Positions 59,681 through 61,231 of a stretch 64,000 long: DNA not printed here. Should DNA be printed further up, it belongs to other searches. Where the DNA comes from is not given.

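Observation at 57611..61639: Single-polypeptide FAAL / carrier / alpha-oxoamine synthase with a dedicated thioesterase: a candidate long-chain amino-ketone (sphingoid-base-like) lipid pathway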

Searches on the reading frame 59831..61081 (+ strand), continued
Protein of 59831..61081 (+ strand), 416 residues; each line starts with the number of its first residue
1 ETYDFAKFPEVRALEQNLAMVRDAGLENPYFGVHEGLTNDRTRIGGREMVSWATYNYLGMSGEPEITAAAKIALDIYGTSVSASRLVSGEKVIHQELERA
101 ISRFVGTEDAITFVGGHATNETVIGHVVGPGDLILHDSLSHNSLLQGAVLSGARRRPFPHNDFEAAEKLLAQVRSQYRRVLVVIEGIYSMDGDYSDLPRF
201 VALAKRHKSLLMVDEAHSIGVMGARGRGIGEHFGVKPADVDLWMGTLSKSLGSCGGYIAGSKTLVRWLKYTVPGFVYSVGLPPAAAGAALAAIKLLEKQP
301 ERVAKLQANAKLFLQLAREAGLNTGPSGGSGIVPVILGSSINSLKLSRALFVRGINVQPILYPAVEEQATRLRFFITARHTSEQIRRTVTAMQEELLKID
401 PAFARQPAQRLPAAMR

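Call 33: get_annotated_region(hit=H10, flank=8000)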
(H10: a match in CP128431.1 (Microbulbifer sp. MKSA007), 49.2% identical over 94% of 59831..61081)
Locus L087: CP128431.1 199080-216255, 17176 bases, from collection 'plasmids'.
description: Microbulbifer sp. MKSA007 plasmid p_1, complete sequence
organism: Microbulbifer sp. MKSA007 (NCBI taxid 3054776)
taxonomy: Bacteria; Pseudomonadota; Gammaproteobacteria; Cellvibrionales; Microbulbiferaceae; Microbulbifer; Microbulbifer sp. MKSA007
host: -; source: Smenospongia aurea,bacteria; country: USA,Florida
typing (MOB-suite, as given by PLSDB): non-mobilizable
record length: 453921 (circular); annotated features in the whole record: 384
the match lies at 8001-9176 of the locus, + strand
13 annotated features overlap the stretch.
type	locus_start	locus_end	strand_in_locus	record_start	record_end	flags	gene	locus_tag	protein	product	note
CDS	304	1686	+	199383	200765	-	-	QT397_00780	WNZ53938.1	polyketide synthase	-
CDS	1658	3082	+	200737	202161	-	-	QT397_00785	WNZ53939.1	acyltransferase domain-containing protein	-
CDS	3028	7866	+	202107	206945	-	-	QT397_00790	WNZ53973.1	SDR family NAD(P)-dependent oxidoreductase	-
CDS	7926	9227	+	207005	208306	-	-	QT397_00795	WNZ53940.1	aminotransferase class I/II-fold pyridoxal phosphate-dependent enzyme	-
CDS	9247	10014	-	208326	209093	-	-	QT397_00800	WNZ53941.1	SDR family NAD(P)-dependent oxidoreductase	-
CDS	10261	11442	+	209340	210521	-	-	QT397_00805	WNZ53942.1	polysaccharide biosynthesis/export family protein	-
CDS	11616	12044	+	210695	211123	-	-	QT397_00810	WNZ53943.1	hypothetical protein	-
CDS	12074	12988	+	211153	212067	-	-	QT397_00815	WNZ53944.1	hypothetical protein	-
CDS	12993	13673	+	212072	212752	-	-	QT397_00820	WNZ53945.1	ABC transporter permease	-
CDS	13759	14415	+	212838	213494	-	-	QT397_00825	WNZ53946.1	ABC transporter ATP-binding protein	-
CDS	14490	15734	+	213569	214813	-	-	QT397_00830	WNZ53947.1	capsular biosynthesis protein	-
CDS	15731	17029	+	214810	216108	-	-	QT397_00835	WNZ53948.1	capsular biosynthesis protein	-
CDS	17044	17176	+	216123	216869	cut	-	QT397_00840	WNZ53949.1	formyltransferase family protein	-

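Call 39: search_dna_similar(query=window:59831-61081:+, collection=plasmids, mode=protein, max_rows=60, max_evalue=1e-30, rows=spread)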
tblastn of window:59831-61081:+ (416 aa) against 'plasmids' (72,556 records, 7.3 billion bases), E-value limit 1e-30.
Records with a match: 680; places in all: 752; records where one place covers at least 80% of the query: 662.
Best place of each record, by identity: <60% 680.
By first word of the organism name: Ralstonia 112; Rhizobium 80; Sinorhizobium 49; Burkholderia 45; Bacillus 42; Streptomyces 22; Mesorhizobium 19; Bradyrhizobium 17; Roseomonas 16; Acinetobacter 14; and 93 more.
By predicted mobility (MOB-suite, as given by PLSDB): non-mobilizable 403; mobilizable 150; conjugative 127.
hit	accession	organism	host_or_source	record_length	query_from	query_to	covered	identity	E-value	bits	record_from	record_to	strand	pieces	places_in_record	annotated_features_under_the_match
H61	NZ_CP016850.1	Pseudomonas sp. TMW 2.1634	cell culture,poultry meat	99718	3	410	98%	56.5%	5e-138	442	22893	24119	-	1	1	aminotransferase class I/II-fold pyridoxal phosphate-dependent enzyme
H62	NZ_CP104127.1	Sinorhizobium sp. M103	Phaseolus vulgaris,cell ...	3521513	5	396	94%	48.7%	2e-112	369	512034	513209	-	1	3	none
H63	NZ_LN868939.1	Nocardia farcinica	not known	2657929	5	385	92%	42.2%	3e-78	270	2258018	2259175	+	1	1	none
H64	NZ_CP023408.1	Streptomyces fungicidicus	Pig,cell culture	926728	8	400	94%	34.3%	7e-55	202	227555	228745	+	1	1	glycine C-acetyltransferase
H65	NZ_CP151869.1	Bacillus thuringiensis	tobacco,mixed culture,leaves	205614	5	389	93%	33.9%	2e-54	201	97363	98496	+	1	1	glycine C-acetyltransferase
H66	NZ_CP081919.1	Bacteroides ovatus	Homo sapiens,blood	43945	14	392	91%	34.2%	5e-63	226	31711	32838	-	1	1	aminotransferase class I/II-fold pyridoxal phosphate-dependent enzyme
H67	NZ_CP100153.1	Burkholderia glumae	cell culture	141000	43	409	88%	35.1%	6e-49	185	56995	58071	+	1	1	aminotransferase class I/II-fold pyridoxal phosphate-dependent enzyme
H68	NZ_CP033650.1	Burkholderia glumae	bacterial cell,broken rice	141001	43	409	88%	35.1%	6e-49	185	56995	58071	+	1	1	aminotransferase class I/II-fold pyridoxal phosphate-dependent enzyme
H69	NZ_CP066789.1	Burkholderia glumae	-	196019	43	409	88%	35.1%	6e-49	185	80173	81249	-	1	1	aminotransferase class I/II-fold pyridoxal phosphate-dependent enzyme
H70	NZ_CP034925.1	Roseomonas mucosa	Homo sapiens,tissue sample,Clinical, ...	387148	10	392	92%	33.7%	4e-39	157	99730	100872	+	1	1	pyridoxal phosphate-dependent aminotransferase family protein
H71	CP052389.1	Klebsiella pneumoniae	Homo sapiens,blood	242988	12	392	92%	33.4%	3e-56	207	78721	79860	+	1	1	kbl: glycine C-acetyltransferase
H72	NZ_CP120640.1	Rhizobium sp. 32-5/1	Vicia cracca,cell cilture,root nodule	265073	14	392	91%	33.3%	9e-51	191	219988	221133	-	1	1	glycine C-acetyltransferase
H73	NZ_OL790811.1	Proteus mirabilis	-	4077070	14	392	91%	33.1%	7e-55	203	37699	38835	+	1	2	none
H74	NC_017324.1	Sinorhizobium meliloti BL225C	-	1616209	45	394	84%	35.7%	2e-44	172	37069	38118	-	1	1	none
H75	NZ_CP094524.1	Bradyrhizobium sp. ISRA443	Arachis hypogaea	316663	12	395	92%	32.4%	2e-38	155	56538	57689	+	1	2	8-amino-7-oxononanoate synthase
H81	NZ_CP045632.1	Roseibium aggregatum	-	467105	47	407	87%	33.3%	3e-41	163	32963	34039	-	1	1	hemA: 5-aminolevulinate synthase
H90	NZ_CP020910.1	Rhizobium etli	Phaseolus vulgaris,cell culture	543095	42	408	88%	31.4%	9e-40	159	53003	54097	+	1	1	hemA: 5-aminolevulinate synthase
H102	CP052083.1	Ralstonia solanacearum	tomato,cell culture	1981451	44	392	84%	31.9%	9e-45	173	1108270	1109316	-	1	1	kbl: glycine C-acetyltransferase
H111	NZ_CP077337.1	Acinetobacter lwoffii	-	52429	41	415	90%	29.4%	8e-31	132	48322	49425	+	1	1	8-amino-7-oxononanoate synthase | hypothetical protein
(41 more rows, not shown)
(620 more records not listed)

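Call 46: get_annotated_region(hit=H71, flank=300)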
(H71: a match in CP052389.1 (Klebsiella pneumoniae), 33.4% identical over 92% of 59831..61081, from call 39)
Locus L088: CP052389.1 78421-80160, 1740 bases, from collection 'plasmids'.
description: Klebsiella pneumoniae strain C17KP0052 plasmid pC17KP0052-1
organism: Klebsiella pneumoniae (NCBI taxid 573)
taxonomy: Bacteria; Pseudomonadota; Gammaproteobacteria; Enterobacterales; Enterobacteriaceae; Klebsiella; Klebsiella pneumoniae
host: -; source: Homo sapiens,blood; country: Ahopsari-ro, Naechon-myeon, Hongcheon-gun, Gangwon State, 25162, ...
typing (MOB-suite, as given by PLSDB): non-mobilizable
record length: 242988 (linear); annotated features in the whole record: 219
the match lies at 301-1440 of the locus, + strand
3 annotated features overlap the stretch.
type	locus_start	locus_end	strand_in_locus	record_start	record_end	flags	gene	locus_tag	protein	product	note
CDS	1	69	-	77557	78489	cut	rfaD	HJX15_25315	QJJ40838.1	ADP-glyceromanno-heptose 6-epimerase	-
CDS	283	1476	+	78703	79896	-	kbl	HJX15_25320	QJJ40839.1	glycine C-acetyltransferase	-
CDS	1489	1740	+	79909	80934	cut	tdh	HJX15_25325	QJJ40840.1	L-threonine 3-dehydrogenase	-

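Call 47: get_annotated_region(hit=H65, flank=300)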
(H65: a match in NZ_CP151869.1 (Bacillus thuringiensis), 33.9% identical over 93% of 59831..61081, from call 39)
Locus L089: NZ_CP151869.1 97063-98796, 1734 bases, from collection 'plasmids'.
description: Bacillus thuringiensis strain YB6 plasmid unnamed2, complete sequence
organism: Bacillus thuringiensis (NCBI taxid 1428)
taxonomy: Bacteria; Bacillota; Bacilli; Bacillales; Bacillaceae; Bacillus; Bacillus thuringiensis
host: -; source: tobacco,mixed culture,leaves; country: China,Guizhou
typing (MOB-suite, as given by PLSDB): non-mobilizable
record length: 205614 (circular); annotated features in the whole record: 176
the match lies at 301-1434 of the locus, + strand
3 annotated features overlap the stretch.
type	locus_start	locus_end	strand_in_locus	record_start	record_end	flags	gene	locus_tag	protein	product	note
CDS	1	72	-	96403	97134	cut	-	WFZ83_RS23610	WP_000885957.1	class I SAM-dependent methyltransferase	-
CDS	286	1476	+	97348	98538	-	-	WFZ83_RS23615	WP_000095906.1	glycine C-acetyltransferase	GO:0009058 - biosynthetic process [Evidence IEA]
CDS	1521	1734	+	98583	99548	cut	-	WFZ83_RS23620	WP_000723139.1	L-threonine 3-dehydrogenase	-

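Call 48: get_annotated_region(hit=H102, flank=300)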
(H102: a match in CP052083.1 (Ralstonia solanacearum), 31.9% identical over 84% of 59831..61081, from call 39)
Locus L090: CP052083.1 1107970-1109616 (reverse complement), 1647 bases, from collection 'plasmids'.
description: Ralstonia solanacearum strain FJAT442.F1 plasmid Plas1, complete sequence
organism: Ralstonia solanacearum (NCBI taxid 305)
taxonomy: Bacteria; Pseudomonadota; Betaproteobacteria; Burkholderiales; Burkholderiaceae; Ralstonia; Ralstonia solanacearum
host: -; source: tomato,cell culture; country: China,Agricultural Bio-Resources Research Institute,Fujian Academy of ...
typing (MOB-suite, as given by PLSDB): mobilizable; relaxase MOBP
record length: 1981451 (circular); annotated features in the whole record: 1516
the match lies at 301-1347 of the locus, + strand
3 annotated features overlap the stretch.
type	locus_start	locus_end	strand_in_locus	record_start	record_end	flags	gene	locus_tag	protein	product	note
CDS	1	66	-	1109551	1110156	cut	-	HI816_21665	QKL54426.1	helix-turn-helix transcriptional regulator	-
CDS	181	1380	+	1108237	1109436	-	kbl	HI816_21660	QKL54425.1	glycine C-acetyltransferase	-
CDS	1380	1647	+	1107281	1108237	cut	-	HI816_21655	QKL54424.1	L-threonine 3-dehydrogenase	-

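Call 49: get_annotated_region(hit=H53, flank=300)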
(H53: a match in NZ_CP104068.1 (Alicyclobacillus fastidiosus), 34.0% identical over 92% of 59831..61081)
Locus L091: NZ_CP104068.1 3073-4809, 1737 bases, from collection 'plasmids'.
description: Alicyclobacillus fastidiosus strain DSM 17978 plasmid unnamed1, complete sequence
organism: Alicyclobacillus fastidiosus (NCBI taxid 392011)
taxonomy: Bacteria; Bacillota; Bacilli; Bacillales; Alicyclobacillaceae; Alicyclobacillus; Alicyclobacillus fastidiosus
host: -; source: cell culture; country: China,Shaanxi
typing (MOB-suite, as given by PLSDB): non-mobilizable
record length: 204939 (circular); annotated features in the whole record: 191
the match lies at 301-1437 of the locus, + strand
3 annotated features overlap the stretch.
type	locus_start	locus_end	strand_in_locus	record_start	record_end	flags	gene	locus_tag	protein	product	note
CDS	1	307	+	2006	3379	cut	bioA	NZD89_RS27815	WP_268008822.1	adenosylmethionine--8-amino-7-oxononanoate transaminase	GO:0009102 - biotin biosynthetic process [Evidence IEA]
CDS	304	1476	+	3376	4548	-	bioF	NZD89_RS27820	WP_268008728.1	8-amino-7-oxononanoate synthase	GO:0009102 - biotin biosynthetic process [Evidence IEA]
CDS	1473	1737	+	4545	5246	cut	bioD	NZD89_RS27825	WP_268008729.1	dethiobiotin synthase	GO:0009102 - biotin biosynthetic process [Evidence IEA]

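Call 50: get_annotated_region(hit=H52, flank=300)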
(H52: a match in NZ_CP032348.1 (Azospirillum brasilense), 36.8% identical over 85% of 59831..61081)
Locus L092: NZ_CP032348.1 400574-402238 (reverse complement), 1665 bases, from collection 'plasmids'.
description: Azospirillum brasilense strain MTCC4039 plasmid p4, complete sequence
organism: Azospirillum brasilense (NCBI taxid 192)
taxonomy: Bacteria; Pseudomonadota; Alphaproteobacteria; Rhodospirillales; Azospirillaceae; Azospirillum; Azospirillum brasilense
host: -; source: soil sample,Agricultural field; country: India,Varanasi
typing (MOB-suite, as given by PLSDB): non-mobilizable
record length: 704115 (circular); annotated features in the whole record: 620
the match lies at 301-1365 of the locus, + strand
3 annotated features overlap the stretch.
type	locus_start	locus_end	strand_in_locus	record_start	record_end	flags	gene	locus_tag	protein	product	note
CDS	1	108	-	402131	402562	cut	-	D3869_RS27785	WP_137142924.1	GIY-YIG nuclease family protein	-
CDS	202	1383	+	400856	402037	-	bioF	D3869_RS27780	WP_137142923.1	8-amino-7-oxononanoate synthase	GO:0009102 - biotin biosynthetic process [Evidence IEA]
CDS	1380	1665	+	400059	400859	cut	-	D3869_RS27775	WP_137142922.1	alpha/beta fold hydrolase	-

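Call 51: get_annotated_region(hit=H111, flank=300)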
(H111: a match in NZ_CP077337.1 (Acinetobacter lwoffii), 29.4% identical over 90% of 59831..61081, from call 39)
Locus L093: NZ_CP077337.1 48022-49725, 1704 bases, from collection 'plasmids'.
description: Acinetobacter lwoffii strain FDAARGOS 1393 plasmid unnamed1
organism: Acinetobacter lwoffii (NCBI taxid 28090)
taxonomy: Bacteria; Pseudomonadota; Gammaproteobacteria; Moraxellales; Moraxellaceae; Acinetobacter; Acinetobacter lwoffii
host: -; source: -; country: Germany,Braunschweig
typing (MOB-suite, as given by PLSDB): mobilizable; relaxase MOBP
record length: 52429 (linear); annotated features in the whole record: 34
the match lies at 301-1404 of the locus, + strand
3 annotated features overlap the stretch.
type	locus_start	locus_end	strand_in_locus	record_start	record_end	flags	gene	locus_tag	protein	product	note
CDS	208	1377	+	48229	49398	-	-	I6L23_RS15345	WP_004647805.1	8-amino-7-oxononanoate synthase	GO:0009102 - biotin biosynthetic process [Evidence IEA]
CDS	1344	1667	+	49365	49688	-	-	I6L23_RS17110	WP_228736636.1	hypothetical protein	-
CDS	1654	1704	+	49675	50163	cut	-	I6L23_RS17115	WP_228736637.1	hypothetical protein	-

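Call 52: get_annotated_region(hit=H81, flank=300)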
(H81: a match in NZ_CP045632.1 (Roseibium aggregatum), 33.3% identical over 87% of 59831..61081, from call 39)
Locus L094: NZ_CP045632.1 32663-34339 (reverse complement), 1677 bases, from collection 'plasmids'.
description: Roseibium aggregatum strain ZYF612 plasmid unnamed1, complete sequence
organism: Roseibium aggregatum (NCBI taxid 187304)
taxonomy: Bacteria; Pseudomonadota; Alphaproteobacteria; Hyphomicrobiales; Stappiaceae; Roseibium; Roseibium aggregatum
host: -; source: -; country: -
typing (MOB-suite, as given by PLSDB): non-mobilizable
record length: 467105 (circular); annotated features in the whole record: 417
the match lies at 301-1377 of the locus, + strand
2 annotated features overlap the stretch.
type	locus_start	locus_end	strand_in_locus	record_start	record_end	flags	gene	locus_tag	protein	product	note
CDS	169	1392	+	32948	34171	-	hemA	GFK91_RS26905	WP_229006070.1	5-aminolevulinate synthase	GO:0006783 - heme biosynthetic process [Evidence IEA]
CDS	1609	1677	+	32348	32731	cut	-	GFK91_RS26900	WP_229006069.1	cytochrome c family protein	-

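Call 53: get_annotated_region(hit=H90, flank=300)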
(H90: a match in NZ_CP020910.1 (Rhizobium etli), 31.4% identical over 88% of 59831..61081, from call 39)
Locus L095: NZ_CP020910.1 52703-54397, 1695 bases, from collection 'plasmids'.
description: Rhizobium etli strain NXC12 plasmid pRetNXC12d, complete sequence
organism: Rhizobium etli (NCBI taxid 29449)
taxonomy: Bacteria; Pseudomonadota; Alphaproteobacteria; Hyphomicrobiales; Rhizobiaceae; Rhizobium; Rhizobium etli
host: -; source: Phaseolus vulgaris,cell culture; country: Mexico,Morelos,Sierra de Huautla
typing (MOB-suite, as given by PLSDB): conjugative; replicon rep_cluster_287; relaxase MOBQ; mating-pair formation MPF_T
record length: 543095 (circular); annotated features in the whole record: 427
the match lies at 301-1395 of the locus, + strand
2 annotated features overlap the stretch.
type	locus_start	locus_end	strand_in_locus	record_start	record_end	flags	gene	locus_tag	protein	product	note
CDS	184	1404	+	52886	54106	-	hemA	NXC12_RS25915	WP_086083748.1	5-aminolevulinate synthase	GO:0006783 - heme biosynthetic process [Evidence IEA]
CDS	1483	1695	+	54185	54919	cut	-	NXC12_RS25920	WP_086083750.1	autoinducer binding domain-containing protein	-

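Call 54: get_annotated_region(hit=H41, flank=5000)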
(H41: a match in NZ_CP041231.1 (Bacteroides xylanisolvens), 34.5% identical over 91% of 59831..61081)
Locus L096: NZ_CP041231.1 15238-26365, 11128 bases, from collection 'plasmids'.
description: Bacteroides xylanisolvens strain H207 plasmid unnamed1, complete sequence
organism: Bacteroides xylanisolvens (NCBI taxid 371601)
taxonomy: Bacteria; Bacteroidota; Bacteroidia; Bacteroidales; Bacteroidaceae; Bacteroides; Bacteroides xylanisolvens
host: -; source: Homo sapiens,cell culture; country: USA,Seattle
typing (MOB-suite, as given by PLSDB): conjugative; replicon rep_cluster_663; relaxase MOBP; mating-pair formation MPF_T
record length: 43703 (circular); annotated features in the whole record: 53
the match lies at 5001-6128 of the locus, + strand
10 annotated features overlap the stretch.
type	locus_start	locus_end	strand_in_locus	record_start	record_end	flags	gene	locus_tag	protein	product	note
CDS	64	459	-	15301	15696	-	-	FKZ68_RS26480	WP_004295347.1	hypothetical protein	-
CDS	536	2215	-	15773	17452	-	-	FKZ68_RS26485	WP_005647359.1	MAC/perforin domain-containing protein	-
CDS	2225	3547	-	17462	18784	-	-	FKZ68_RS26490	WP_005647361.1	hypothetical protein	-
CDS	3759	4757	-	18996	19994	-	-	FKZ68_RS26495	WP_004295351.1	hypothetical protein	-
CDS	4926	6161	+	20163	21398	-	-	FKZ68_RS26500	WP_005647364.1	aminotransferase class I/II-fold pyridoxal phosphate-dependent enzyme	-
CDS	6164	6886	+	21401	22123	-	-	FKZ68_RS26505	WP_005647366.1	TetR/AcrR family transcriptional regulator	-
CDS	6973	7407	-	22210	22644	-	-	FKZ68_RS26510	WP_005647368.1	hypothetical protein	-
CDS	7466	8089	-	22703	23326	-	-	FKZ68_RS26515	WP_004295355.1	ParA family protein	-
CDS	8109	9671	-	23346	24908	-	-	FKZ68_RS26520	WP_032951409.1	relaxase/mobilization nuclease domain-containing protein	-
CDS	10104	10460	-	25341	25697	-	mobC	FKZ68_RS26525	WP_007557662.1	plasmid mobilization relaxosome protein MobC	-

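Call 55: get_annotated_region(hit=H4, flank=8000)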
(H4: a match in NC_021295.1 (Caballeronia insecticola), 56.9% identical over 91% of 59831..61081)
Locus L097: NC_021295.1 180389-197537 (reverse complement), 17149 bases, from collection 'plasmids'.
description: Caballeronia insecticola plasmid p2, complete sequence
organism: Caballeronia insecticola (NCBI taxid 758793)
taxonomy: Bacteria; Pseudomonadota; Betaproteobacteria; Burkholderiales; Burkholderiaceae; Caballeronia; Caballeronia insecticola
host: -; source: -; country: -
typing (MOB-suite, as given by PLSDB): non-mobilizable
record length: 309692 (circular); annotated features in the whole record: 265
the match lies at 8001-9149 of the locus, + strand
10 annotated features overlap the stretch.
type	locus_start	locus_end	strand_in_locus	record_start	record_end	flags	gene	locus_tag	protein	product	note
CDS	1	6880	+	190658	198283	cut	-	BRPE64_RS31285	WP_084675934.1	type I polyketide synthase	-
CDS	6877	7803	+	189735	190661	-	-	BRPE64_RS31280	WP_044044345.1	UDP-3-O-acyl N-acetylglycosamine deacetylase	-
CDS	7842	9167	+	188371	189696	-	-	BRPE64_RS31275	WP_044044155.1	aminotransferase class I/II-fold pyridoxal phosphate-dependent enzyme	GO:0009058 - biosynthetic process [Evidence IEA]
CDS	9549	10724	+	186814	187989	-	-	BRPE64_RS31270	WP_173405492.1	polysaccharide biosynthesis/export family protein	-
CDS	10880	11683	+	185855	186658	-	-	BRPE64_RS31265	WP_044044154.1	ABC transporter permease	-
CDS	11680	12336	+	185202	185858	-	-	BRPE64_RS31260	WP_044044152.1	ABC transporter ATP-binding protein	-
CDS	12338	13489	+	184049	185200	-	-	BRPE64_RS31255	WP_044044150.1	chain-length determining protein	-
CDS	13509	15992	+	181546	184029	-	-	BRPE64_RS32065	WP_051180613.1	hypothetical protein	-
CDS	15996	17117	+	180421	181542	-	wecB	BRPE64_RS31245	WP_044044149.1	UDP-N-acetylglucosamine 2-epimerase (non-hydrolyzing)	GO:0009103 - lipopolysaccharide biosynthetic process [Evidence IEA]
CDS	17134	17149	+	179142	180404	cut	wecC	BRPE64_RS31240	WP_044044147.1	UDP-N-acetyl-D-mannosamine dehydrogenase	GO:0009246 - enterobacterial common antigen biosynthetic process [Evidence IEA]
